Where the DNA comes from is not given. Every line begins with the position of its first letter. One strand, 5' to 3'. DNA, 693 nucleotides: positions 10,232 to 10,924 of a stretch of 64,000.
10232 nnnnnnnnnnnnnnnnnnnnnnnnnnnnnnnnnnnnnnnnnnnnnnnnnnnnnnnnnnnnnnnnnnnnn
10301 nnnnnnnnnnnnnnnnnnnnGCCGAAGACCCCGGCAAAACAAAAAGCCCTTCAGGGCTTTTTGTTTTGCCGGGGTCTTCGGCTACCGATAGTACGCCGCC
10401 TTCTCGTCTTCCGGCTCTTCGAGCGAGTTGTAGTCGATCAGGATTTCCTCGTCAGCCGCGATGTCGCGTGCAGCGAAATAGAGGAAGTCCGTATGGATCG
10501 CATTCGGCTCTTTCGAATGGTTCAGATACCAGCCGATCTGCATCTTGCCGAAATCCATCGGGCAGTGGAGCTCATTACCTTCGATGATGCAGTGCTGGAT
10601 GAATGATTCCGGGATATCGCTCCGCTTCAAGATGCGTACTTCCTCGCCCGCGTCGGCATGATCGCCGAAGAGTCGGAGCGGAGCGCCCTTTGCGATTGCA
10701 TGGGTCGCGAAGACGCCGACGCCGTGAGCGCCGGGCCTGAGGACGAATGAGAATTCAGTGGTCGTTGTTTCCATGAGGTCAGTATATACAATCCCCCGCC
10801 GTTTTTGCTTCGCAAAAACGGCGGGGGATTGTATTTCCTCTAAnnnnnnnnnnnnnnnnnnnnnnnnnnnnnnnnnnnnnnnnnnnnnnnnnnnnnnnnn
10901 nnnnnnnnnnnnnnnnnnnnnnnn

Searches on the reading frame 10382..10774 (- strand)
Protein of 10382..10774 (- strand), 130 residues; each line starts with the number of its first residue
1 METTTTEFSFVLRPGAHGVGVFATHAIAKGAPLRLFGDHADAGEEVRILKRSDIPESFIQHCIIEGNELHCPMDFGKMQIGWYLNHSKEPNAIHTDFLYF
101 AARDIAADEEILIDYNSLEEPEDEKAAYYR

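Call 74: search_protein_families(library=pfam, proteins=[window:10382-10774:-], max_evalue=0.001)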
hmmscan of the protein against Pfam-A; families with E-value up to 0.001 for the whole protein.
window:10382-10774:- (130 aa): 1 family
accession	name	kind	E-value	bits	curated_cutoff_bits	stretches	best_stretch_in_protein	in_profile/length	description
PF00856.33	SET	-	1.1e-09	39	22.4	1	18-116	1-105/105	SET domain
